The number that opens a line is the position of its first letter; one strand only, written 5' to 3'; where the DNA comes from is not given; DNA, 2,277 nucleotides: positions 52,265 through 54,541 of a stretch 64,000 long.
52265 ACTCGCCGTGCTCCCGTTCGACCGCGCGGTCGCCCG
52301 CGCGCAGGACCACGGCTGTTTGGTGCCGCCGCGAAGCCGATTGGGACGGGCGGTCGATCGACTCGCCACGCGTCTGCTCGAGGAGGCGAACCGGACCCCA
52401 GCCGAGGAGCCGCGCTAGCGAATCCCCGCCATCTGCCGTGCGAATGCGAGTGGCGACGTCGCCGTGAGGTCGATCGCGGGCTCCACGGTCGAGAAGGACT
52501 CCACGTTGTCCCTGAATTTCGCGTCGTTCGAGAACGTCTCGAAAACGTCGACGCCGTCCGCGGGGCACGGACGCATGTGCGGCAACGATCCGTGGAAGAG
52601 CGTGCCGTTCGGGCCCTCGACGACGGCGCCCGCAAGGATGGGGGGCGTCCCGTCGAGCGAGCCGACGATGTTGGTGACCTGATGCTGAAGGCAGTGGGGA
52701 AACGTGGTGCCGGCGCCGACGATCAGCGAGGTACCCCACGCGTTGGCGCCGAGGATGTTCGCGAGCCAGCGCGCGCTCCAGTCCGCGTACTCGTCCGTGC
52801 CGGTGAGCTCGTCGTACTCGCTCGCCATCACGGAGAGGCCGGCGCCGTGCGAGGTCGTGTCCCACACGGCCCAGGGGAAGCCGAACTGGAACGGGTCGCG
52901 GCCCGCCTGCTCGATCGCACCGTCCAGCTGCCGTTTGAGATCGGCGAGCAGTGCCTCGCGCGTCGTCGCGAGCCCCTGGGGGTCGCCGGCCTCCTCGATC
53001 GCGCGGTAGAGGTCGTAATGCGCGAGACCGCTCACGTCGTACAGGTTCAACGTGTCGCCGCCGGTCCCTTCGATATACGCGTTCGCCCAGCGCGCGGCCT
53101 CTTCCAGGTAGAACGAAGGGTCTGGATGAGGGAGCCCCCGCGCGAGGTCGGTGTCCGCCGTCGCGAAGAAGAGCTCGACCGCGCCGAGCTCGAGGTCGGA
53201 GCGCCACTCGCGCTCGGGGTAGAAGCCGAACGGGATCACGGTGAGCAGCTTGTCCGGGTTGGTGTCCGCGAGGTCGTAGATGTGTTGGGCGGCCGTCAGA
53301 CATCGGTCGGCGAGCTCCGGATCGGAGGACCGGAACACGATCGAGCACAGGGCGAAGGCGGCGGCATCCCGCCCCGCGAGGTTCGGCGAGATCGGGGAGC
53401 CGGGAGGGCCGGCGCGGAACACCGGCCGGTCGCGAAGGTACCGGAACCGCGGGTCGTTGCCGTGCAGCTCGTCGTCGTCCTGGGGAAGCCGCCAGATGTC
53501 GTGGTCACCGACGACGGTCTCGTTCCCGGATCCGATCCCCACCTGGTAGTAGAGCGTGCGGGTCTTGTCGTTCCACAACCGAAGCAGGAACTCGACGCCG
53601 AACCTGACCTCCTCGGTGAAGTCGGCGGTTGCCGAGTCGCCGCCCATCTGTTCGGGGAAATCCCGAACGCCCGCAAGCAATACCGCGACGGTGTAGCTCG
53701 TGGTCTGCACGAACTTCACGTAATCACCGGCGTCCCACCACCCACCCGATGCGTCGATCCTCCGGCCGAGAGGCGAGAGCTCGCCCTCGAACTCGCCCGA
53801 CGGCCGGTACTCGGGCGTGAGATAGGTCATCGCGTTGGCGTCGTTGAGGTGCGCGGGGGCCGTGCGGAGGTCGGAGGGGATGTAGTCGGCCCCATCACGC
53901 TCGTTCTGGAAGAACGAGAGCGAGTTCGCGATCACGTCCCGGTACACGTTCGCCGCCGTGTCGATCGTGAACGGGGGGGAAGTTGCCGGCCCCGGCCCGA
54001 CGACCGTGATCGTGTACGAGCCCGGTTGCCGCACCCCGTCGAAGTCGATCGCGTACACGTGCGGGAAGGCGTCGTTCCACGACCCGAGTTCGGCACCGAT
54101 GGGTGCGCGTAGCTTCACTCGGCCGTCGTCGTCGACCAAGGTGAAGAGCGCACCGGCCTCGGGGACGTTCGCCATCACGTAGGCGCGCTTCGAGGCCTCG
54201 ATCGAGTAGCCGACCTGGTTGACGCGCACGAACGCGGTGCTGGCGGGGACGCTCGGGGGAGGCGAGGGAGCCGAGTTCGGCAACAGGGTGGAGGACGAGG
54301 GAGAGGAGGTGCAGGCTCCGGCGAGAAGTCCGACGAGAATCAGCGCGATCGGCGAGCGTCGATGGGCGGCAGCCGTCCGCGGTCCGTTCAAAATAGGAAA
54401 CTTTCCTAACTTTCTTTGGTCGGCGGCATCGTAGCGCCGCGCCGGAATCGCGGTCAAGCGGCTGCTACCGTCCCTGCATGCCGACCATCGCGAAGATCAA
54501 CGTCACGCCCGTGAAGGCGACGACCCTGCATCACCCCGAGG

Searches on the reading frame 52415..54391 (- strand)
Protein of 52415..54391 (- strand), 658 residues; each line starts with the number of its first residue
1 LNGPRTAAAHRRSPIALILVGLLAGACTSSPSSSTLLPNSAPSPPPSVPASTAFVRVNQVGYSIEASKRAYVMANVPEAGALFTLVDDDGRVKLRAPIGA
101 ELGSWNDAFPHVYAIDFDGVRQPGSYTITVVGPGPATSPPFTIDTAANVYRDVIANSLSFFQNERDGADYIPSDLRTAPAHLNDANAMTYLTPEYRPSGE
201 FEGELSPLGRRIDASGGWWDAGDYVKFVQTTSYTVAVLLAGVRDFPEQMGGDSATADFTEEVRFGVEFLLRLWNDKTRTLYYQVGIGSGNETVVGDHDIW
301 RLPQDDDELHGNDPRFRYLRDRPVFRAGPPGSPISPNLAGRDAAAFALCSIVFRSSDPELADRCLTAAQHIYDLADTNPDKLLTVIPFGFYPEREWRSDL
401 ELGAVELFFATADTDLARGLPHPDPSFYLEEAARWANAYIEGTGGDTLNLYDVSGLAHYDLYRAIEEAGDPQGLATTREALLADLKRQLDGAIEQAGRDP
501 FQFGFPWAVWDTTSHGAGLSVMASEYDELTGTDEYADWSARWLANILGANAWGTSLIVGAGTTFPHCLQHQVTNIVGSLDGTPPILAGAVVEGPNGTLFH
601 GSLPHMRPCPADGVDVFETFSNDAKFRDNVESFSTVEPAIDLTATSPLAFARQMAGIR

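Call 10: search_protein_families(library=pfam, proteins=[window:52415-54391:-])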
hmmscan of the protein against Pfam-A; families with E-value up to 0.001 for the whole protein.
window:52415-54391:- (658 aa): 2 families
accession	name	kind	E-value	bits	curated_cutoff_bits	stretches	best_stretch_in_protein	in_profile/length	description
PF00759.25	Glyco_hydro_9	-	8.8e-70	236.6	27.7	1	150-645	1-439/444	Glycosyl hydrolase family 9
PF02927.20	CelD_N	-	1.9e-14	54.6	24.6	1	53-132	4-83/86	Cellulase N-terminal ig-like domain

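Call 28: find_related_loci(query=window:52415-54391:-, collection=metagenome_contigs, flank=4000)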
Query window:52415-54391:- (658 aa) in metagenome_contigs; peptide patterns used: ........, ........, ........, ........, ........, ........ (x = any residue, [..] = any of these).
290 stretches matched a pattern; 198 encode a relative of the query (tblastn E <= 1e-3); the best 80 are kept; 80 distinct loci.
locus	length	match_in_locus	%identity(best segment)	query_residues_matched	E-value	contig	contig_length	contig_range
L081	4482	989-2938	68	2-657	0e+0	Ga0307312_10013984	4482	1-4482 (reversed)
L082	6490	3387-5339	66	2-658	0e+0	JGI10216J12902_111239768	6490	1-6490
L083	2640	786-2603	68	54-656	0e+0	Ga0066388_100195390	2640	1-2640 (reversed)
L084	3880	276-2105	68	52-658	0e+0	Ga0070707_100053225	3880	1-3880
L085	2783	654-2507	67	40-657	0e+0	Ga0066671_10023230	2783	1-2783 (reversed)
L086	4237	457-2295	66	35-654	0e+0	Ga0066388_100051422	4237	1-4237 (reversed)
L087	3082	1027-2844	67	54-657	0e+0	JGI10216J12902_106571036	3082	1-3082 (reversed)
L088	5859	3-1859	65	41-656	0e+0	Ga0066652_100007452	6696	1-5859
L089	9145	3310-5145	66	50-657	0e+0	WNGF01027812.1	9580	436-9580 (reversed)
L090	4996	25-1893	64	36-656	0e+0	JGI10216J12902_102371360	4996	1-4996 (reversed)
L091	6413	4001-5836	66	50-657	0e+0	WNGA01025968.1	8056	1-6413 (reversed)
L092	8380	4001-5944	63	1-658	0e+0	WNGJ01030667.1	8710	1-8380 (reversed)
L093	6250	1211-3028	67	54-657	0e+0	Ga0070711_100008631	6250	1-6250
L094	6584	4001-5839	65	44-653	0e+0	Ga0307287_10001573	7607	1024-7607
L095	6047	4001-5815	67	51-657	0e+0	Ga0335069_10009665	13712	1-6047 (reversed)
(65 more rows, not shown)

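Call 29: search_solved_structures(query=window:52415-54391:-, max_evalue=1e-10)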
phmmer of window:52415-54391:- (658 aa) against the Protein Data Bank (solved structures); distinct sequences matched with E-value up to 1e-10: 15.
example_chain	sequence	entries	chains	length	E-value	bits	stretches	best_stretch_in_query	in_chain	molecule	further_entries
1g87_A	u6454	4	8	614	1.2e-16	63.4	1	212-415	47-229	ENDOCELLULASE 9G | ENDOGLUCANASE 9G | ENDOGLUCANASE G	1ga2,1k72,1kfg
4zg8_A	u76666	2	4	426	4.1e-15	58.3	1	213-417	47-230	Endoglucanase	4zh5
3x17_B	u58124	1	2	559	5.2e-15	57.9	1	54-275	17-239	Endoglucanase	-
1ks8_A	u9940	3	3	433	1.3e-14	56.7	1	212-415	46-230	Endo-b-1,4-glucanase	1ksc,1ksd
7v0i_A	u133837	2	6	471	2.2e-14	55.9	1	212-414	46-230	Glucanase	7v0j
1ia6_A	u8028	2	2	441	2.4e-14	55.8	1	212-414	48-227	CELLULASE CEL9M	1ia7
7unp_A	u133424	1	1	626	2.4e-14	55.7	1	212-414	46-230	Glucanase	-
2xfg_A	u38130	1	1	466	1.9e-13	52.8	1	211-416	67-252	ENDOGLUCANASE 1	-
2yik_A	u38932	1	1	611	2.7e-12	49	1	210-598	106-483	ENDOGLUCANASE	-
8u49_A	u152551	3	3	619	5.2e-12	48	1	212-573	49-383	Endoglucanase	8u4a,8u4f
1js4_A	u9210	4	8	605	1.4e-11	46.7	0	212-415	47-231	ENDO/EXOCELLULASE E4 | T. FUSCA ENDO/EXO-CELLULASE E4 CATALYTIC DOMAIN AND CELLULOSE-BINDING DOMAIN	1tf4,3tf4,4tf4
5u0h_A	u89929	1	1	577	2.7e-11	45.7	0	111-247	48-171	J30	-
1clc_A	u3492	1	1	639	3.2e-11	45.4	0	54-272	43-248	ENDOGLUCANASE CELD; EC: 3.2.1.4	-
5u2o_A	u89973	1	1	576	3.6e-11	45.3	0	111-246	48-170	J30 CCH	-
4cj0_A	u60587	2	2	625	4e-11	45.1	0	54-272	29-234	ENDOGLUCANASE D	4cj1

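Call 39: search_protein_families(library=ncbifam, proteins=[window:52415-54391:-], max_evalue=0.00001)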
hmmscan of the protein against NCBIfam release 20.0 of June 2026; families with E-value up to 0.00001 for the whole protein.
window:52415-54391:- (658 aa): 1 family
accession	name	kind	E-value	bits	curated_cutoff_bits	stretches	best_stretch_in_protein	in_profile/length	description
NF049990.1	CellobisidaseCelK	equivalog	2.9e-13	48.9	1700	1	53-598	212-762/889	cellulose 1,4-beta-cellobiosidase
